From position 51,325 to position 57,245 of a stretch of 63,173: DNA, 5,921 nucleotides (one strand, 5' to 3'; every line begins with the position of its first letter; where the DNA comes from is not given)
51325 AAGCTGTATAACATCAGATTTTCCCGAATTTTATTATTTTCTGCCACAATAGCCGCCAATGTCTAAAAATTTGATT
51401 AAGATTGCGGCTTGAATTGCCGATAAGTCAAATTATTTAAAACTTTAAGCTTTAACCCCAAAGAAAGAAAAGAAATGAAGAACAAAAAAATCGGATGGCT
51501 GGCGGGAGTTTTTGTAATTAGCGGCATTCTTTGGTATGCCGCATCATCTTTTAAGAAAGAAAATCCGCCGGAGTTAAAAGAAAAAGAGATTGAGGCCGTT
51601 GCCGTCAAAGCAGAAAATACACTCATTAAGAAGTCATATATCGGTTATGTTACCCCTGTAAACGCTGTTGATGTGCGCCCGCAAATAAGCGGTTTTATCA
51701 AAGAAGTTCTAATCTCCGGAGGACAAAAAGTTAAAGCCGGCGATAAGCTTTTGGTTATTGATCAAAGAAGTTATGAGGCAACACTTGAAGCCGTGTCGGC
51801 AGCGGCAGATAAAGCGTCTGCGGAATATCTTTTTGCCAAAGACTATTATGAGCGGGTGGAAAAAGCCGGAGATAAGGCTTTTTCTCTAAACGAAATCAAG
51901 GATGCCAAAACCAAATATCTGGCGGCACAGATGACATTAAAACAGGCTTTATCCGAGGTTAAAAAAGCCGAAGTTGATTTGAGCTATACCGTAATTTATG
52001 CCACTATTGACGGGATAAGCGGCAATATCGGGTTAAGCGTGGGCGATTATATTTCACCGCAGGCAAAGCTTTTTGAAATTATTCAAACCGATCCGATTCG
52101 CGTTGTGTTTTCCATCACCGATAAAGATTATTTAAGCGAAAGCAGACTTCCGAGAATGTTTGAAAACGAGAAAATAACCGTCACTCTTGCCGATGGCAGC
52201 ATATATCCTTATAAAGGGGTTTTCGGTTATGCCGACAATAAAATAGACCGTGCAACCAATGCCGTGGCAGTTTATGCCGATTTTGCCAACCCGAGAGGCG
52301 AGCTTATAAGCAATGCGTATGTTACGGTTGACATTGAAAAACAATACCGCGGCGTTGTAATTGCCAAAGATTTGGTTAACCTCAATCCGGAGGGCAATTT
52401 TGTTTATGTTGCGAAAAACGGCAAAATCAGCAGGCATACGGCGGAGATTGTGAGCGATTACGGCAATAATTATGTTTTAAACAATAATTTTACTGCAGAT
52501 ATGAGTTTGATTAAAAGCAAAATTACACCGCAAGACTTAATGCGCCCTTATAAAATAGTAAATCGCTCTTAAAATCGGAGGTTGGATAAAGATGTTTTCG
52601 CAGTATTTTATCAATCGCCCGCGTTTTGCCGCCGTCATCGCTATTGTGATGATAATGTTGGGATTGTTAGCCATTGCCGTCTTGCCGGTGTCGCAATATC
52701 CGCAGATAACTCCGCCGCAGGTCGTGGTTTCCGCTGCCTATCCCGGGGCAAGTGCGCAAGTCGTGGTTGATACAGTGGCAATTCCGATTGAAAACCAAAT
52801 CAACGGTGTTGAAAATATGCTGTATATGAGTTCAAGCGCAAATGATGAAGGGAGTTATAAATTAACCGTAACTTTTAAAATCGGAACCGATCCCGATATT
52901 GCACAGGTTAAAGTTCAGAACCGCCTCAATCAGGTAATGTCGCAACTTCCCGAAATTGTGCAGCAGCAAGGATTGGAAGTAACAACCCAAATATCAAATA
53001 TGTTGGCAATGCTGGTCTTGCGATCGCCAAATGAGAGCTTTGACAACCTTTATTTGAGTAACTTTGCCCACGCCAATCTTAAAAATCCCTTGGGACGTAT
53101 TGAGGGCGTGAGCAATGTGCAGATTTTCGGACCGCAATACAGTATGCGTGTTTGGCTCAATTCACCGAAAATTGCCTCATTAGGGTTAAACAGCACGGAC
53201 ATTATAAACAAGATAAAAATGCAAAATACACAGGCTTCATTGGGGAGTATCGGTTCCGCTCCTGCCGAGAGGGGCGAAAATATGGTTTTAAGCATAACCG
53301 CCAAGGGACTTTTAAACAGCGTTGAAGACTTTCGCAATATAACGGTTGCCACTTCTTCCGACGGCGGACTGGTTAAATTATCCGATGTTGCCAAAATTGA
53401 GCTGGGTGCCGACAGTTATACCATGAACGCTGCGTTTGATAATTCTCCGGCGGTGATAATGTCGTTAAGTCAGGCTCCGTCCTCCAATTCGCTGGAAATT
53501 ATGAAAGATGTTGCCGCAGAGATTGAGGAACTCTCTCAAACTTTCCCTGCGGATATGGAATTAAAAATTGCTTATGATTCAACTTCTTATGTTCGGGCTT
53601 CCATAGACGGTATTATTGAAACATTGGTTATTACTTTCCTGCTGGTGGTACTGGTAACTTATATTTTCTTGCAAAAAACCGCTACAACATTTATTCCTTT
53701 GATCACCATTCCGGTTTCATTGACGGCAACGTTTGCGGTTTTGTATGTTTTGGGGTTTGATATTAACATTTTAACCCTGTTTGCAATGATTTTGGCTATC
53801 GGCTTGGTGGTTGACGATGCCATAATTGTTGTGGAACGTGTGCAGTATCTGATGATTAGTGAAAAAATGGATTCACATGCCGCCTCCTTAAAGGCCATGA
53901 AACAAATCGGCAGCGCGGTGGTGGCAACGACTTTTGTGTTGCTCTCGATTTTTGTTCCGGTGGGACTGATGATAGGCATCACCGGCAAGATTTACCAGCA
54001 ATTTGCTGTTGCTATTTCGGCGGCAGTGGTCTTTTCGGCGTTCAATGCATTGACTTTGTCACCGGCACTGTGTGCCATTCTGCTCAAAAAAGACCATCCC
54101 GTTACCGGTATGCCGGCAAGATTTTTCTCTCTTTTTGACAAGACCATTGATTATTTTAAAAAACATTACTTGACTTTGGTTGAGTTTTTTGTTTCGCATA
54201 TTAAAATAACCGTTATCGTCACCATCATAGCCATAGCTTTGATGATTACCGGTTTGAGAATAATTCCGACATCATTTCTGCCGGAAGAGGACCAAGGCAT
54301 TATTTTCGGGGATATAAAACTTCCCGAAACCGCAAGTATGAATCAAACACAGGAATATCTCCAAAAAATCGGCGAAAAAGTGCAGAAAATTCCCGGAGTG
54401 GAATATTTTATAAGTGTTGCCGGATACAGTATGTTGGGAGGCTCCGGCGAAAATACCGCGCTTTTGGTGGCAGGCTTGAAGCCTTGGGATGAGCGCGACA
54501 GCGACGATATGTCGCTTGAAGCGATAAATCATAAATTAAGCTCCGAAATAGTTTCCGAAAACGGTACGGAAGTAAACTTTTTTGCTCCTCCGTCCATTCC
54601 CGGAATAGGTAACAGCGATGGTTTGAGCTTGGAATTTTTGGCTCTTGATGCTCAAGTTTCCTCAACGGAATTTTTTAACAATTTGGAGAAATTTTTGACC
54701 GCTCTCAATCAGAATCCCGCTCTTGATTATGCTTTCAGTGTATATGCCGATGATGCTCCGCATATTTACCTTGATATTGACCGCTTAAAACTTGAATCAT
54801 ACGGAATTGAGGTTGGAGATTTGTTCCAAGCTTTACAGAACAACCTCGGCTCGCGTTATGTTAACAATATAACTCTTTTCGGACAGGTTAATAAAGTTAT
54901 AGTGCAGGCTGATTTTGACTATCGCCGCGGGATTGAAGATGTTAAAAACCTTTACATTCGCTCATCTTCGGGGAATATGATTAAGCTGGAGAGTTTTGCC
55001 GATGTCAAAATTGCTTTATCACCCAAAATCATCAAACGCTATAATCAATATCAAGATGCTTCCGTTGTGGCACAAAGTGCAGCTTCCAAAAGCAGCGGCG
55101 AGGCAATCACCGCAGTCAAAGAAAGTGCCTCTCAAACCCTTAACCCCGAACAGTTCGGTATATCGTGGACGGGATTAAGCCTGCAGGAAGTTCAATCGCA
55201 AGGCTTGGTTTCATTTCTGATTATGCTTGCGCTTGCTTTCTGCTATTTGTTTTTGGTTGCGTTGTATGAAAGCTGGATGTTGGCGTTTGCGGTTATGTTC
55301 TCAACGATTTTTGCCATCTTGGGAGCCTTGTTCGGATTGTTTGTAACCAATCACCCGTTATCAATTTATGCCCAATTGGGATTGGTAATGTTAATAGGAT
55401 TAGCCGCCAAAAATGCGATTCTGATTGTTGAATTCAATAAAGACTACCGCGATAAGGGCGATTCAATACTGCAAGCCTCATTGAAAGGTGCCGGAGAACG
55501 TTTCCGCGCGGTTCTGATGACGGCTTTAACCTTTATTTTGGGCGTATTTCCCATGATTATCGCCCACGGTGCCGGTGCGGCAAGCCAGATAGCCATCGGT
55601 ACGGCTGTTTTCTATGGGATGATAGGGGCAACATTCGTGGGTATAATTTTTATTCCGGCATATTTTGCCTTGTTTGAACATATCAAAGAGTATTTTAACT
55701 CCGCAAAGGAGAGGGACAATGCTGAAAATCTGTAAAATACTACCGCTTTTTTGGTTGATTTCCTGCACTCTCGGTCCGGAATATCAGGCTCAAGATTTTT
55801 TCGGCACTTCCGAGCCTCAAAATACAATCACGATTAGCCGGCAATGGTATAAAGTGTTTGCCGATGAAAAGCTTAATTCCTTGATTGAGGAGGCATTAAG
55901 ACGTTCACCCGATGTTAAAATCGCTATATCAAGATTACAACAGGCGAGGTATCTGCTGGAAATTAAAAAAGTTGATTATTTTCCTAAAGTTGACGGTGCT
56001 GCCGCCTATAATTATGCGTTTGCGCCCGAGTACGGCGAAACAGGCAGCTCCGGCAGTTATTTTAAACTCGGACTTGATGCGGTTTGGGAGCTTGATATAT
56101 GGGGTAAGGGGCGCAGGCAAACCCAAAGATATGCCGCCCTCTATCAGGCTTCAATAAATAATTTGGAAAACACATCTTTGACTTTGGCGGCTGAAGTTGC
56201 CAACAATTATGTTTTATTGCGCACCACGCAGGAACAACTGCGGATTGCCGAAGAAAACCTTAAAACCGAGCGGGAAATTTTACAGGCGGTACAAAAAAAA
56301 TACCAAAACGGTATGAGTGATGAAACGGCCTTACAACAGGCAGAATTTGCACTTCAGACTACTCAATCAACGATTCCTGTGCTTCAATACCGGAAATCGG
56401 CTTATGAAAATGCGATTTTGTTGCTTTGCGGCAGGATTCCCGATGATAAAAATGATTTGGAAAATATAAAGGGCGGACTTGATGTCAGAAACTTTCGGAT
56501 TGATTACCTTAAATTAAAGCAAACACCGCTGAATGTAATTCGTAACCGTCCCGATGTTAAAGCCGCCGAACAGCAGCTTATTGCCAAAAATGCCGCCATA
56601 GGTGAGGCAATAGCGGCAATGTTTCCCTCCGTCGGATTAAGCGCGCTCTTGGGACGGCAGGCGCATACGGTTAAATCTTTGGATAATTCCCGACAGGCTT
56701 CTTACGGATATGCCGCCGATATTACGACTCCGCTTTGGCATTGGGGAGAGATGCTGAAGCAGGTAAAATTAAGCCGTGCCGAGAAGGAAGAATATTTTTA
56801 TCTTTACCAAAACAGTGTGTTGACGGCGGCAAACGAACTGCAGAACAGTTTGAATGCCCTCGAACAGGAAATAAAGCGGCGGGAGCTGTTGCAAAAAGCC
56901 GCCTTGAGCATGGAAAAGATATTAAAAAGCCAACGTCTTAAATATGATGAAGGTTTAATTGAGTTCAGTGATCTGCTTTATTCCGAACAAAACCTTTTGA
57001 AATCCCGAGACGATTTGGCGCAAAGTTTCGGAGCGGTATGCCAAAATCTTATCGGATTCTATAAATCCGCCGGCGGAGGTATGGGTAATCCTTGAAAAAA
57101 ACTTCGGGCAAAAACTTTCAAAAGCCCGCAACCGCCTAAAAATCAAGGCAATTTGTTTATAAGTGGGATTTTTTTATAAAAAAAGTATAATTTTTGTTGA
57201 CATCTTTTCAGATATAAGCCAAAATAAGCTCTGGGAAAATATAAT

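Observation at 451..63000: Ten dispersed paralogs of a small secreted protein with a near-invariant donor-strand-like N-terminus and a variable body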

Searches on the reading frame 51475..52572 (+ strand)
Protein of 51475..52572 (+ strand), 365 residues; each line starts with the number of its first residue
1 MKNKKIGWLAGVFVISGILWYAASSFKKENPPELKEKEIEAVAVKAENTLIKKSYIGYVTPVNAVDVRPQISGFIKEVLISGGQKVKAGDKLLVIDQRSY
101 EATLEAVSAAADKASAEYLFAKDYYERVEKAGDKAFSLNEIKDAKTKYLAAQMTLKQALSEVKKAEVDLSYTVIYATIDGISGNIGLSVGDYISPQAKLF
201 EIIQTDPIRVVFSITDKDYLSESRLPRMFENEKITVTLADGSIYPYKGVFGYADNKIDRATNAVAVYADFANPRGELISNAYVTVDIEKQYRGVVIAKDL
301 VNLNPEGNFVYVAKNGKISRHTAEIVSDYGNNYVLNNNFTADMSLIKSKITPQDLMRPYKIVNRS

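Call 41: search_protein_families(library=pfam, proteins=[window:51475-52572:+], max_evalue=1)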
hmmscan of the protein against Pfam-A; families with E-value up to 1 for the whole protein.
window:51475-52572:+ (365 aa): 4 families
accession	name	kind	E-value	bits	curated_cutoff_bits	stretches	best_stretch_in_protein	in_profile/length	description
PF16576.10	HlyD_D23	-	9.6e-14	51.6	30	1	65-283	20-214/214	Barrel-sandwich domain of CusB or HlyD membrane-fusion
PF13437.12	HlyD_3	-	1.1e-11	45.9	22.2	2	174-274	2-97/106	HlyD family secretion protein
PF13533.13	Biotin_lipoyl_2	-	1.4e-06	28.4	29.8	1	67-96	3-32/32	Biotin-lipoyl like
PF00364.28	Biotin_lipoyl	-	0.028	14.7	22.1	1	69-95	47-73/73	Biotin-requiring enzyme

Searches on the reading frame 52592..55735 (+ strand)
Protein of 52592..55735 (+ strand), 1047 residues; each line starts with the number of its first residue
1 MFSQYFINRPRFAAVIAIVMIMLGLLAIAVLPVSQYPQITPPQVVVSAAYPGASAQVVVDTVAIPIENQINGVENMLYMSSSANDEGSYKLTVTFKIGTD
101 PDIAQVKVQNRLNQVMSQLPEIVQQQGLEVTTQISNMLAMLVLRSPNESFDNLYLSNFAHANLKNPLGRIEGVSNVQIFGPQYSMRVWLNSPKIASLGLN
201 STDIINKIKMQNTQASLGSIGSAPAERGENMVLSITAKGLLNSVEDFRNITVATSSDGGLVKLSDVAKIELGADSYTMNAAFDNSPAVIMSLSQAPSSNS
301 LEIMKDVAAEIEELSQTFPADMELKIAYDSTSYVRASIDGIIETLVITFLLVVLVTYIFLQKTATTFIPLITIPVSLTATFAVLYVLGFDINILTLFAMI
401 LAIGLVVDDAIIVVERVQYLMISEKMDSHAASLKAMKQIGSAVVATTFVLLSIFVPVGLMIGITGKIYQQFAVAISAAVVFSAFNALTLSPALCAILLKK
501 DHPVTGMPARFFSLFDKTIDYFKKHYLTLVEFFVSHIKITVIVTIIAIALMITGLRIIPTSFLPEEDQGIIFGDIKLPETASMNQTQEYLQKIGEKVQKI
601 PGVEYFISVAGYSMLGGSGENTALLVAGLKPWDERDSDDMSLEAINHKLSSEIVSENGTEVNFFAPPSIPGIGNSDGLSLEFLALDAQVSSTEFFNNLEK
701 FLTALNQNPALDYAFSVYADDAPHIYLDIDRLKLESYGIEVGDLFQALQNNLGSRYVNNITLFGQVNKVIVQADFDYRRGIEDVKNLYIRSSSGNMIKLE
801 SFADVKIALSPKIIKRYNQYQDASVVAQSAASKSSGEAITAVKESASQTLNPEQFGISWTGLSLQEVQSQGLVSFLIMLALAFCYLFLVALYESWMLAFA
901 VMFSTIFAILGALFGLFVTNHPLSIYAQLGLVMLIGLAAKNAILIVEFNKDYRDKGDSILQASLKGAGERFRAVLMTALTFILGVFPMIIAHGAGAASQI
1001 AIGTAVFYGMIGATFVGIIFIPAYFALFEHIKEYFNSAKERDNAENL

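Call 41: search_protein_families(library=pfam, proteins=[window:52592-55735:+], max_evalue=1)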
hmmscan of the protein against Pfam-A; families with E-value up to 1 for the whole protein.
window:52592-55735:+ (1047 aa): 3 families
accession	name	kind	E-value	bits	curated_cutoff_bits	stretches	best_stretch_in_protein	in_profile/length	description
PF00873.25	ACR_tran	-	2.1e-300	999.5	28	1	2-1028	1-1020/1021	AcrB/AcrD/AcrF family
PF03176.21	MMPL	-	6.2e-20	71.8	20.5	2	336-497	142-302/333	MMPL family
PF02355.23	SecD_SecF_C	-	0.00082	19.3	20.5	1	341-497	34-186/189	Protein export membrane protein SecD/SecF, C-terminal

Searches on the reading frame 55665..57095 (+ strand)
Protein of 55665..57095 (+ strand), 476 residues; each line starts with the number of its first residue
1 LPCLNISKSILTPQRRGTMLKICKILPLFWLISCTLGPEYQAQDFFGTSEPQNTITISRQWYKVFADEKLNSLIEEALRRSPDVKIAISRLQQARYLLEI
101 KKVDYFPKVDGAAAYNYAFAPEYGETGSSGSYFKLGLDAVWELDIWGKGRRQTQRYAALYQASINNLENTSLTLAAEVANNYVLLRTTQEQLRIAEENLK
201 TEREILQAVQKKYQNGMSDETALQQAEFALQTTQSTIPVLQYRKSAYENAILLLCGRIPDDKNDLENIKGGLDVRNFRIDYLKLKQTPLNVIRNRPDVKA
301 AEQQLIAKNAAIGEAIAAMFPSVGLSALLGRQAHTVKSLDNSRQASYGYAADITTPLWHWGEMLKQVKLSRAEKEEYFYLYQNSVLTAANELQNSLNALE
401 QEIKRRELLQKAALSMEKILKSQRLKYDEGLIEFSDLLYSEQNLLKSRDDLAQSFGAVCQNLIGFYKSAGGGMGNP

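Call 41: search_protein_families(library=pfam, proteins=[window:55665-57095:+], max_evalue=1)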
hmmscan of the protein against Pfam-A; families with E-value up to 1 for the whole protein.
window:55665-57095:+ (476 aa): 2 families
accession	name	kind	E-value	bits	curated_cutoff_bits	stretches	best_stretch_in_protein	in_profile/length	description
PF02321.23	OEP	-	1.8e-41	142.5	22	2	70-251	1-182/187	Outer membrane efflux protein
PF12698.13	ABC2_membrane_3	-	0.037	13.5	31.6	0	67-208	39-155/347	ABC-2 family transporter protein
